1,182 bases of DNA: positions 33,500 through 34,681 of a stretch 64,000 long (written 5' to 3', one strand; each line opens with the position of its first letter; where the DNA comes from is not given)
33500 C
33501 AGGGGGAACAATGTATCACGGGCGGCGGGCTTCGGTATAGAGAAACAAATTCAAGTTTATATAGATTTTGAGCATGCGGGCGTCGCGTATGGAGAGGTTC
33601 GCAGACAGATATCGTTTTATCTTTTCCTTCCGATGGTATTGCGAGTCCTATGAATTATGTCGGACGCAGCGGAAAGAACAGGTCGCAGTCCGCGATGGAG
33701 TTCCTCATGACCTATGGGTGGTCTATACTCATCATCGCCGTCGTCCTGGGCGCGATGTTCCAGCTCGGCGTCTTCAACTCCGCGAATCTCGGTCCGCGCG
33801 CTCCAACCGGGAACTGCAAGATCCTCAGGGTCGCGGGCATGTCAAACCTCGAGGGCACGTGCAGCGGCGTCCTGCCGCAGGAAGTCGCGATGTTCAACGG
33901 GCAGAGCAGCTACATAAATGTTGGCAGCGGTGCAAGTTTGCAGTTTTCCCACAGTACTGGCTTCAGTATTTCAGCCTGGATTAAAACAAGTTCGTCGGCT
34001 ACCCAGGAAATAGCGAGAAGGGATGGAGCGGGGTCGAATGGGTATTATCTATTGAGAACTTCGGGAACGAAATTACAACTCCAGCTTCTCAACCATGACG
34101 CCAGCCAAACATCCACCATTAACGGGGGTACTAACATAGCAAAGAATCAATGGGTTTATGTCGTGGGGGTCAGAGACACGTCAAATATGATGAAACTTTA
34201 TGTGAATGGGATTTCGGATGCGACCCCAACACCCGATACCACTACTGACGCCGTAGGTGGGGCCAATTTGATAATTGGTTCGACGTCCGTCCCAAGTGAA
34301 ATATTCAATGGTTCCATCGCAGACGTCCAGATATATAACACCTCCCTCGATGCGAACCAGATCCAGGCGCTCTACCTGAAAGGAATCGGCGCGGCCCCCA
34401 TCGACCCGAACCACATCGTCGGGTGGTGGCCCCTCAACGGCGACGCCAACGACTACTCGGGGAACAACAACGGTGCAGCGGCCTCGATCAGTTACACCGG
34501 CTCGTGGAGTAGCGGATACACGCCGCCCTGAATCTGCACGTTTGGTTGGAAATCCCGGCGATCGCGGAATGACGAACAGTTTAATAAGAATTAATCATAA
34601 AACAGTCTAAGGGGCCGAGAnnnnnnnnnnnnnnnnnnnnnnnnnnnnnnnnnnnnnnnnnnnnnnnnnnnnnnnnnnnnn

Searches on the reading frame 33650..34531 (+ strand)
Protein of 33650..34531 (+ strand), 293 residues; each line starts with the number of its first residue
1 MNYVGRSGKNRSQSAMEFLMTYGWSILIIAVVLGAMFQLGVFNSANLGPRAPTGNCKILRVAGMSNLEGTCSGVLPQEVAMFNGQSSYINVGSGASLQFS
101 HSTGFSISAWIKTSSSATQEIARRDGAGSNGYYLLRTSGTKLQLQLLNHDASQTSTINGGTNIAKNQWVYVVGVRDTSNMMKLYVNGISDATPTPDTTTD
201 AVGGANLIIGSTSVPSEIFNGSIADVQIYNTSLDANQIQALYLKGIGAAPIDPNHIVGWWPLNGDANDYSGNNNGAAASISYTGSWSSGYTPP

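Call 8: search_protein_families(library=pfam, proteins=[window:33650-34531:+], max_evalue=0.1)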
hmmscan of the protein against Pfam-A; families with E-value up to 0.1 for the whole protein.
window:33650-34531:+ (293 aa): 3 families
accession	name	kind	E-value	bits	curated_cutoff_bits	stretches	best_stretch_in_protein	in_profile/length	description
PF13385.13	Laminin_G_3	-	3e-27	96.1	27.6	1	83-239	1-151/151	Concanavalin A-like lectin/glucanases superfamily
PF07953.20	Toxin_R_bind_N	-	9.8e-05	22.6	23.8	1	97-231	48-189/191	Clostridium neurotoxin, N-terminal receptor binding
PF02210.31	Laminin_G_2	-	0.0016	19.4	22.9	1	130-228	18-123/126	Laminin G domain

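Call 12: find_encoding_contigs(protein=window:33650-34531:+, flank=10000, max_places=10)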
Protein window:33650-34531:+ (293 aa): 1 contig read that carries it; 1 place shown.
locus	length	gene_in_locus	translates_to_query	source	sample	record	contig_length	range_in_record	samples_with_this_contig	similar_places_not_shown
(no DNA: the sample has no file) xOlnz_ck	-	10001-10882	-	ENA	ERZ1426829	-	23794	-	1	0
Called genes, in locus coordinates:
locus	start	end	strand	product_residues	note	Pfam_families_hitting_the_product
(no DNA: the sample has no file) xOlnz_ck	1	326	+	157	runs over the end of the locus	PF00499:Oxidored_q3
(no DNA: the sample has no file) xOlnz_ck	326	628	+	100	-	PF00420:Oxidored_q2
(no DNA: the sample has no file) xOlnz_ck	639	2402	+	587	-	PF00662:Proton_antipo_N (weak), PF00361:Proton_antipo_M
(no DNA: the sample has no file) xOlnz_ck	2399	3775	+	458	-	PF00361:Proton_antipo_M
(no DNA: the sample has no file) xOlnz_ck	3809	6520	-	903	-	PF05496:RuvB_N (faint), PF05673:DUF815 (faint), PF06068:TIP49 (faint), PF13481:AAA_25 (faint), PF25199:nSTAND_NTPase5 (faint), PF00004:AAA, PF00004:AAA, PF17862:AAA_lid_3, +15 more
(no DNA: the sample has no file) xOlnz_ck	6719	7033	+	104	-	PF04193:PQ-loop (weak)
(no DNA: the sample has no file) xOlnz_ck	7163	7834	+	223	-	PF08713:DNA_alkylation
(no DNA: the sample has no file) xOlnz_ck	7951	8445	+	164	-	PF00571:CBS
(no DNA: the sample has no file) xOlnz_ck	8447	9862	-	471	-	PF00361:Proton_antipo_M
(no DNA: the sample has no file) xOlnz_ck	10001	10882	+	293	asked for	PF13385:Laminin_G_3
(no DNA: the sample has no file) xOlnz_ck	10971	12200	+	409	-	PF05673:DUF815 (faint), PF13191:AAA_16 (weak), PF13401:AAA_22 (weak), PF00004:AAA (weak), PF22703:Cdc6_lid, PF09079:WHD_Cdc6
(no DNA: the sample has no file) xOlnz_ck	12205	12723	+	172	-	-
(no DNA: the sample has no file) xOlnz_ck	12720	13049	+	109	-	PF01900:RNase_P_Rpp14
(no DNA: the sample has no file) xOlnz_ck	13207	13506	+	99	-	PF21473:OB_Ssb-like, PF01336:tRNA_anti-codon (weak)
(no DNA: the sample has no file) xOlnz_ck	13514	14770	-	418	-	PF00753:Lactamase_B (weak), PF23023:Anti-Pycsar_Apyc1, PF16661:Lactamase_B_6 (weak), PF10996:Beta-Casp, PF07521:RMMBL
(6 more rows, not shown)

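Call 15: find_homologous_proteins(query=window:33650-34531:+, max_evalue=0.00001)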
Query window:33650-34531:+ (293 aa): 1286 proteins with E <= 0.00001 among 3389 candidates; the best 120 are listed.
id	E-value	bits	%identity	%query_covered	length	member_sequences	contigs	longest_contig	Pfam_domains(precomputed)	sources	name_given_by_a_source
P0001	6.0e-189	644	100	100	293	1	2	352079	PF13385.14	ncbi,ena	-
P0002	7.7e-93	329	59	97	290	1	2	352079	PF13385.14,PF02210.32,PF00054.31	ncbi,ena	-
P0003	1.2e-89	319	58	97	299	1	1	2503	PF13385.14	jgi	jgi:Concanavalin A-like lectin/glucanases superfamily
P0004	1.9e-87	311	56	100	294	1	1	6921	PF13385.14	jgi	jgi:Concanavalin A-like lectin/glucanases superfamily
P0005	6.0e-85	303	57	97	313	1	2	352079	PF13385.14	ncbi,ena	-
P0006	7.3e-84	300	56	97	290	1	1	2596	PF13385.14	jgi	jgi:Concanavalin A-like lectin/glucanases superfamily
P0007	4.0e-81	291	55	96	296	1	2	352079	PF13385.14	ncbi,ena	-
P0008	3.1e-79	284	54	98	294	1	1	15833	PF13385.14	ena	-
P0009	2.2e-78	282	52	97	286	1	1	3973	PF13385.14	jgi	jgi:Concanavalin A-like lectin/glucanases superfamily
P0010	2.6e-78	281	53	97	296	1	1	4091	PF13385.14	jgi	jgi:Concanavalin A-like lectin/glucanases superfamily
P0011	4.2e-78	281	51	97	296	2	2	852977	PF13385.14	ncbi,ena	-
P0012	4.7e-78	281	55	96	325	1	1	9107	PF13385.14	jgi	jgi:Concanavalin A-like lectin/glucanases superfamily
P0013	1.5e-77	279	56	95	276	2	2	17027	PF13385.14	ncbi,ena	-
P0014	1.0e-75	273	53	95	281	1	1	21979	PF13385.14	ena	-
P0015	1.1e-75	273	50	97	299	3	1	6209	PF13385.14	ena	-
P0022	3.9e-72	261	48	97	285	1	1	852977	PF13385.14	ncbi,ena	-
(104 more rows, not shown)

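Call 17: find_related_loci(query=window:33650-34531:+, collection=genome_contigs, flank=10000)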
Query window:33650-34531:+ (293 aa) in genome_contigs; peptide patterns used: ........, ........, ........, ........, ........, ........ (x = any residue, [..] = any of these).
598 stretches matched a pattern (row limit reached: there are more); 483 encode a relative of the query (tblastn E <= 1e-3); the best 80 are kept; 80 distinct loci.
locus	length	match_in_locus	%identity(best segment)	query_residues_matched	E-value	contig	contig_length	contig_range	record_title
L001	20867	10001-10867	46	9-293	2e-69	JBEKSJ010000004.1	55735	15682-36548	MAG: Candidatus Micrarchaeaceae archaeon isolate SPRUCE 531 SPRUCE_531_4, whole genome shotgun sequence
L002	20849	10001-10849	41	11-293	1e-62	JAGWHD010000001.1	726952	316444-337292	MAG: Candidatus Micrarchaeota archaeon isolate REEA68 REEA68_1_length_726952_cov_8.606876, whole genome shotgun sequence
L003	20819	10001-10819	42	13-290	6e-59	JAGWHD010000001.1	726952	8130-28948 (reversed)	MAG: Candidatus Micrarchaeota archaeon isolate REEA68 REEA68_1_length_726952_cov_8.606876, whole genome shotgun sequence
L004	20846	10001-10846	45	11-293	3e-58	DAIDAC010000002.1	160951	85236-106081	MAG TPA_asm: Candidatus Micrarchaeaceae archaeon isolate clean1830 NODE_2_length_160951_cov_13.031074, whole genome shot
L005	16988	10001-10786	42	11-274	3e-57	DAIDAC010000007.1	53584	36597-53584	MAG TPA_asm: Candidatus Micrarchaeaceae archaeon isolate clean1830 NODE_7_length_53584_cov_12.392584, whole genome shotg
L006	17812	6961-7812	39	11-293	2e-56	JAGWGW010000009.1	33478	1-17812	MAG: Candidatus Micrarchaeota archaeon isolate REEA6 REEA6-150_1484, whole genome shotgun sequence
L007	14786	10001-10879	37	3-293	2e-52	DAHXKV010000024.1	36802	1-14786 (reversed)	MAG TPA_asm: Candidatus Micrarchaeota archaeon isolate clean1580 k141_304603, whole genome shotgun sequence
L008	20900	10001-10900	39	9-293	5e-52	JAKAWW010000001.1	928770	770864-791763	MAG: Candidatus Micrarchaeota archaeon isolate YP4.bin88 NODE_4_length_928770_cov_34.890113, whole genome shotgun sequen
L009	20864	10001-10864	39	11-293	2e-51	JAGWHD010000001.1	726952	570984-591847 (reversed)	MAG: Candidatus Micrarchaeota archaeon isolate REEA68 REEA68_1_length_726952_cov_8.606876, whole genome shotgun sequence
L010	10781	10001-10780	44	11-279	5e-49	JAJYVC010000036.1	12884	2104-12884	MAG: Candidatus Micrarchaeota archaeon isolate FK1.bin66 NODE_5166_length_12884_cov_1.826683, whole genome shotgun seque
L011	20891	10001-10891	36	11-293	2e-41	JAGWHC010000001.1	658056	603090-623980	MAG: Candidatus Micrarchaeota archaeon isolate REEA67 REEA67_1_length_658056_cov_14.283628, whole genome shotgun sequenc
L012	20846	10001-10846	32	9-287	2e-36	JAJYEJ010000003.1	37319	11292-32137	MAG: Candidatus Micrarchaeota archaeon isolate DBS1-1.bin37 NODE_1682_length_37319_cov_17.675683, whole genome shotgun s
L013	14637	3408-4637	37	77-284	4e-27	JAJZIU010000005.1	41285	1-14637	MAG: Candidatus Micrarchaeota archaeon isolate LSA4.bin46 NODE_949_length_41285_cov_5.666165, whole genome shotgun seque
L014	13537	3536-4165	36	78-292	2e-25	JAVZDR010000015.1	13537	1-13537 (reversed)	MAG: Candidatus Micrarchaeaceae archaeon isolate DRTY-6_201709_bins_19 DRTY-6_201709_bins_19_scaffold_15, whole genome s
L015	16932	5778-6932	38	82-283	2e-23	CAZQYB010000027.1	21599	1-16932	MAG TPA_asm: uncultured Pirellulales bacterium isolate SRP068000_co3_530 genome assembly, contig: NODE_2112_length_21599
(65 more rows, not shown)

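Call 19: find_encoding_contigs(protein=P0002, flank=10000, max_places=4)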
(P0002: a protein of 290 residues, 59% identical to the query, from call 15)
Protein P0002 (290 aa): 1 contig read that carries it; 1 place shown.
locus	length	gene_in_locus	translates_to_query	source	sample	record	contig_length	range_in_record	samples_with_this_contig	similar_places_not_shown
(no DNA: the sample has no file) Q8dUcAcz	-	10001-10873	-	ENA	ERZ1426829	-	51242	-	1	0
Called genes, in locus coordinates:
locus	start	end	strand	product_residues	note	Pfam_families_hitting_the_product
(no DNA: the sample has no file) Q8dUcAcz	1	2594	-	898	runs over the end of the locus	PF01411:tRNA-synt_2c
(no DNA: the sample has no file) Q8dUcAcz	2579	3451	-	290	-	PF09810:Exo5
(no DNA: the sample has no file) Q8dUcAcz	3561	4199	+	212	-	PF00702:Hydrolase, PF13419:HAD_2, PF13242:Hydrolase_like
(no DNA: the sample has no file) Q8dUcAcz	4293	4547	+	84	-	PF01938:TRAM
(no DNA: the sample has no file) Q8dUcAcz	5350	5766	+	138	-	PF01873:eIF-5_eIF-2B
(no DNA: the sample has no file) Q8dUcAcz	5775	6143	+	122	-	-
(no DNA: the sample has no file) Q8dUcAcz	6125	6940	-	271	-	PF01163:RIO1, PF19974:TCAD9 (weak)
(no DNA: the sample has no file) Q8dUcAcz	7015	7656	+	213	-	PF02732:ERCC4, PF12826:HHH_2, PF14520:HHH_5, PF00633:HHH (faint)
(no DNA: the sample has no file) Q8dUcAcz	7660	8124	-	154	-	-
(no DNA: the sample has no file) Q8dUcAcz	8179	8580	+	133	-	PF01201:Ribosomal_S8e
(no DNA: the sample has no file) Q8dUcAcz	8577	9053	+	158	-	-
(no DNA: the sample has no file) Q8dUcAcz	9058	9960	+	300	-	PF02729:OTCace_N, PF00185:OTCace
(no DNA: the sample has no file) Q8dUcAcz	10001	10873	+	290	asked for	PF13385:Laminin_G_3, PF00054:Laminin_G_1, PF02210:Laminin_G_2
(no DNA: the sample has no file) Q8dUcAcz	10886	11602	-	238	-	PF00970:FAD_binding_6, PF00175:NAD_binding_1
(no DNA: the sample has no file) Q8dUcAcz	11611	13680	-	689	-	PF14551:MCM_N (weak), PF17207:MCM_OB, PF00493:MCM, PF01078:Mg_chelatase (faint), PF07728:AAA_5 (weak), PF17855:MCM_lid, PF21100:WHD_MCM (weak)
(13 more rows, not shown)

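Call 20: find_encoding_contigs(protein=P0005, flank=10000, max_places=4)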
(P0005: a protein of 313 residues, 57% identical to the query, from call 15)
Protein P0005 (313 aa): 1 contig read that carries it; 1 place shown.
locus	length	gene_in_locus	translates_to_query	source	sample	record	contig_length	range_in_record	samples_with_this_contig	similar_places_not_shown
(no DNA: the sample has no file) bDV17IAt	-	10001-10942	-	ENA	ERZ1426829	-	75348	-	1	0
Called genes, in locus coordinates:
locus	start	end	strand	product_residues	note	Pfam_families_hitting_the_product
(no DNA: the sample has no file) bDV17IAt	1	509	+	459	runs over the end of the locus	PF18144:SMODS (faint), PF22600:MTPAP-like_central (weak), PF01909:NTP_transf_2, PF09249:tRNA_NucTransf2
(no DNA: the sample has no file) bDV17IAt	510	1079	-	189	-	PF13238:AAA_18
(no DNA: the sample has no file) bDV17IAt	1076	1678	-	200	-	-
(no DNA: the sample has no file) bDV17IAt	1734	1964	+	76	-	PF04010:DUF357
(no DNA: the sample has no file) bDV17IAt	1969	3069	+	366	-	PF02005:TRM, PF03602:Cons_hypoth95 (weak), PF13847:Methyltransf_31 (weak)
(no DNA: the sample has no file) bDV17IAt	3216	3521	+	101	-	-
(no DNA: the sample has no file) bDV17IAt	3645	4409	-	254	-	PF13529:Peptidase_C39_2, PF09778:Guanylate_cyc_2, PF11814:DUF3335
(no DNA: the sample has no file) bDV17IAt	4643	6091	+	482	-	PF01139:RtcB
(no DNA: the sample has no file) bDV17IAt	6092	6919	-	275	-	-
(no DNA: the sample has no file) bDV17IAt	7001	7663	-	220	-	PF01269:Fibrillarin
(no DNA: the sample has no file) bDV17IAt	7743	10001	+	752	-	PF08448:PAS_4 (faint), PF24820:Diguanyl_cycl_sensor (faint), PF00989:PAS, PF13426:PAS_9 (weak), PF00512:HisKA, PF02518:HATPase_c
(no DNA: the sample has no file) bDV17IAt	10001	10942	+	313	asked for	PF13385:Laminin_G_3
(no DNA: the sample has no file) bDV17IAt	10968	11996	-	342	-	-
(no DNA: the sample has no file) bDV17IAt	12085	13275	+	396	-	PF00072:Response_reg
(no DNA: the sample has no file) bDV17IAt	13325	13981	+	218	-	-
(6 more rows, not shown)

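Call 21: find_encoding_contigs(protein=P0007, flank=10000, max_places=4)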
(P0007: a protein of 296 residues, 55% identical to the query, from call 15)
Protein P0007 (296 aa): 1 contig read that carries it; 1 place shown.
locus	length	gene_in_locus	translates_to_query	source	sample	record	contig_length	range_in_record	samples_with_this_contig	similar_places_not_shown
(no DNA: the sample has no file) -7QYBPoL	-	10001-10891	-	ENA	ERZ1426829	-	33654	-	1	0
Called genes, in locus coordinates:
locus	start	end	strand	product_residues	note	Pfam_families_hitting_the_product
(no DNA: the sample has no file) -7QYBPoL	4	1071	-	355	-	-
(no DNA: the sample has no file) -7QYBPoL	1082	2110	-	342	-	-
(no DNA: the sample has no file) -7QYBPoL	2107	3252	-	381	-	-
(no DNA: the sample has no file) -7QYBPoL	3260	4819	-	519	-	-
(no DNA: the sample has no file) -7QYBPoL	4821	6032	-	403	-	-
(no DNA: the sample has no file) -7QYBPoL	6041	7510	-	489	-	-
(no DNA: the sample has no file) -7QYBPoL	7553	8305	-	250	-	-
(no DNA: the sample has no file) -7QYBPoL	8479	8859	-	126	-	-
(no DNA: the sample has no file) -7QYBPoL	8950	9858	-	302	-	PF20030:bpMoxR, PF00004:AAA (weak), PF07726:AAA_3, PF07728:AAA_5, PF17863:AAA_lid_2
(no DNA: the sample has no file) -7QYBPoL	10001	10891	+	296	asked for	PF13385:Laminin_G_3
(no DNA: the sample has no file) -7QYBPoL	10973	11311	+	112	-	PF03874:RNA_pol_Rpb4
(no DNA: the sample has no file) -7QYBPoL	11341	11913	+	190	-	PF04919:DUF655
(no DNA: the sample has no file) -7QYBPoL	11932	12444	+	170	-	PF00293:NUDIX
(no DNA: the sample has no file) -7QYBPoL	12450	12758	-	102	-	PF01157:Ribosomal_L21e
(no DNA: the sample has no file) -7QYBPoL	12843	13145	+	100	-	PF00352:TBP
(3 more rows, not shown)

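Call 25: find_encoding_contigs(protein=P0011, flank=10000, max_places=3)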
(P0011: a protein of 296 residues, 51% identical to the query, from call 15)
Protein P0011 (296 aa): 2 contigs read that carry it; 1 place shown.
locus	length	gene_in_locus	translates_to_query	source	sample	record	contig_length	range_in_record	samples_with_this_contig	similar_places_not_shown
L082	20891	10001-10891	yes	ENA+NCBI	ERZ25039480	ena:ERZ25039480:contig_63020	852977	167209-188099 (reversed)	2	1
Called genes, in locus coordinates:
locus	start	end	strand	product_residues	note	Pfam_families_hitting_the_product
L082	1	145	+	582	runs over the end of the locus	PF00009:GTP_EFTU, PF01926:MMR_HSR1, PF03144:GTP_EFTU_D2, PF11987:IF-2, PF14578:GTP_EFTU_D4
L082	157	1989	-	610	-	PF02934:GatB_N, PF02938:GAD (weak), PF02637:GatB_Yqey (weak)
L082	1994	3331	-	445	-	PF18195:GatD_N, PF00710:Asparaginase, PF17763:Asparaginase_C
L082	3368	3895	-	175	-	-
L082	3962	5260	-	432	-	PF00919:UPF0004, PF04055:Radical_SAM, PF01938:TRAM (faint)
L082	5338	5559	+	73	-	-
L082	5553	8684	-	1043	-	PF00133:tRNA-synt_1, PF09334:tRNA-synt_1g (faint), PF08264:Anticodon_1, PF19302:DUF5915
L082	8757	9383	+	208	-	PF01066:CDP-OH_P_transf (faint)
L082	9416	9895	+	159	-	-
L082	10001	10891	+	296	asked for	PF13385:Laminin_G_3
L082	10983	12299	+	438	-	PF00437:T2SSE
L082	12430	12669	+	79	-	-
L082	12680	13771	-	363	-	PF04406:TP6A_N, PF20768:Topo_VI_alpha, PF21180:TOP6A-Spo11_Toprim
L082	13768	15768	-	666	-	PF00493:MCM (faint), PF01078:Mg_chelatase, PF05496:RuvB_N (faint), PF13245:AAA_19 (faint), PF13654:AAA_32 (weak), PF00158:Sigma54_activat, PF05362:Lon_C, PF13541:ChlI (weak), +5 more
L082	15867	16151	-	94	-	-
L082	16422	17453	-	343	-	PF00579:tRNA-synt_1b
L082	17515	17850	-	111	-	PF00892:EamA (weak)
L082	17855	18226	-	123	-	-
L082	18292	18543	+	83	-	-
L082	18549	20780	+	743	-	PF01751:Toprim, PF01131:Topoisom_bac, PF01396:Zn_ribbon_Top1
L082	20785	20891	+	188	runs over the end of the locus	PF01135:PCMT (weak), PF08704:GCD14, PF13847:Methyltransf_31, PF08241:Methyltransf_11, PF08242:Methyltransf_12 (faint), PF13649:Methyltransf_25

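Call 26: find_encoding_contigs(protein=P0022, flank=10000, max_places=3)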
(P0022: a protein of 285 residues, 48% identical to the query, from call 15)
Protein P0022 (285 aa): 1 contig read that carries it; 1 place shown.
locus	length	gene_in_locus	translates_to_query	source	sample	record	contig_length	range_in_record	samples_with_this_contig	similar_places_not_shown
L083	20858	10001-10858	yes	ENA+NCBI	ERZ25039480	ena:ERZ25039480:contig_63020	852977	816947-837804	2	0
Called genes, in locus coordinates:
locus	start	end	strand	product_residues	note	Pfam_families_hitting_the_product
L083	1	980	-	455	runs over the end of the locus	-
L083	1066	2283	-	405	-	-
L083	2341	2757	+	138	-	PF00903:Glyoxalase, PF13669:Glyoxalase_4 (weak)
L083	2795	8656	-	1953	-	-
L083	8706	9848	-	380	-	PF13439:Glyco_transf_4, PF13579:Glyco_trans_4_4, PF20706:GT4-conflict, PF00534:Glycos_transf_1, PF13692:Glyco_trans_1_4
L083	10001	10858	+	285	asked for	PF13385:Laminin_G_3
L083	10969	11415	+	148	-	-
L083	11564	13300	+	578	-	PF01558:POR, PF01855:POR_N, PF02780:Transketolase_C (weak)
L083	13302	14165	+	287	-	PF02775:TPP_enzyme_C, PF12367:PFO_beta_C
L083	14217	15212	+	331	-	-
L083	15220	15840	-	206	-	PF01813:ATP-synt_D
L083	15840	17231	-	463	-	PF02874:ATP-synt_ab_N, PF00006:ATP-synt_ab, PF22919:ATP-synt_VA_C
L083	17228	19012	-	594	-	PF02874:ATP-synt_ab_N, PF16886:ATP-synt_ab_Xtn, PF00006:ATP-synt_ab, PF22919:ATP-synt_VA_C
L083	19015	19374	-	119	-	PF01990:ATP-synt_F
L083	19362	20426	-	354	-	PF01992:vATP-synt_AC39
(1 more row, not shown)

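Call 33: search_protein_families(library=pfam, proteins=[L001:10977-12275:+, L001:8781-9929:-], max_evalue=0.001)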
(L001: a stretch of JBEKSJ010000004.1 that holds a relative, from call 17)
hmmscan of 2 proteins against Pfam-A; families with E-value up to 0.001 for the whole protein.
L001:10977-12275:+ (432 aa): 5 families
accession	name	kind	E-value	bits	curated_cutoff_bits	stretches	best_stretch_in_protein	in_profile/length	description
PF00448.28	SRP54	-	2e-61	207.5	22.7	1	97-287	3-195/196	SRP54-type protein, GTPase domain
PF02978.25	SRP_SPB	-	1.5e-26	93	27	1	318-414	2-90/91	Signal peptide binding domain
PF02881.24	SRP54_N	-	2.6e-17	63.2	22.4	1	4-81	1-75/75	SRP54-type protein, helical bundle domain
PF01656.29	CbiA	-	4.4e-07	30.3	25.4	1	105-245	9-86/125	CobQ/CobB/MinD/ParA nucleotide binding domain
PF13401.12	AAA_22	-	0.00046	20.9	27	0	98-184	8-93/130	AAA domain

L001:8781-9929:- (382 aa): 5 families
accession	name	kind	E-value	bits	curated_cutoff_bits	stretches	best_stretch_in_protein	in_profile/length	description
PF00534.26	Glycos_transf_1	-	6.9e-29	101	26.4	1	190-351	10-170/172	Glycosyl transferases group 1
PF13692.12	Glyco_trans_1_4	-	2.5e-18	67.2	27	1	196-339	2-142/142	Glycosyl transferases group 1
PF13439.12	Glyco_transf_4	-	2.8e-09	37.7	28.5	1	14-187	2-169/170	Glycosyltransferase Family 4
PF13524.12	Glyco_trans_1_2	-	7.8e-07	29.6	25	1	222-361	10-136/144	Glycosyl transferase-like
PF20706.3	GT4-conflict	-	7.2e-05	22.4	26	1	205-317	209-323/385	Family 4 Glycosyltransferase in conflict systems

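Call 34: search_protein_families(library=ncbifam, proteins=[window:33650-34531:+], max_evalue=1)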
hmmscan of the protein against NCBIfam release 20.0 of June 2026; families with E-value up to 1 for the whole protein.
window:33650-34531:+ (293 aa): 1 family
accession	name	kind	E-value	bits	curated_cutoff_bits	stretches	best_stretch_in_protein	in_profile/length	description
NF052521.1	TafC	equivalog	8.2e-09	35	410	1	78-244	193-362/373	TafC family fimbrial protein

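Call 48: predict_structure(alignment_id=A2)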
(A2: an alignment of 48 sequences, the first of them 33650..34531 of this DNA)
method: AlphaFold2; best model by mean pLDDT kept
length: 293 residues; sequences in the alignment: 48
mean_pLDDT: 81.9   pTM: 0.78
mean pLDDT of the five models: 81.9, 81.5, 80.5, 80.2, 79.9
residues with pLDDT >= 90: 110; 70-90: 115; 50-70: 64; < 50: 4
segments of 3 or more residues with pLDDT < 50: none
pLDDT, mean of each block of 10 residues (from residue 1): 54 63 80 77 56 68 74 74 89 82 91 94 82 93 89 87 96 96 98 90 80 87 93 96 87 86 59 70 84 82
secondary structure, 60 per line:
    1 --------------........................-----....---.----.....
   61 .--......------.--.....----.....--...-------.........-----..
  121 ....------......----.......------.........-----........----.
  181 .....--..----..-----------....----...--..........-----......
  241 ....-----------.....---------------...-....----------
elements in order: H15-38 H44-47 E56-61 E64-69 E79-83 E88-92 E105-113 E119-124 E131-136 E141-147 E154-162 E168-175 E180-185 E207-210 E220-229 H235-244 E256-260 E276-278 E280-283
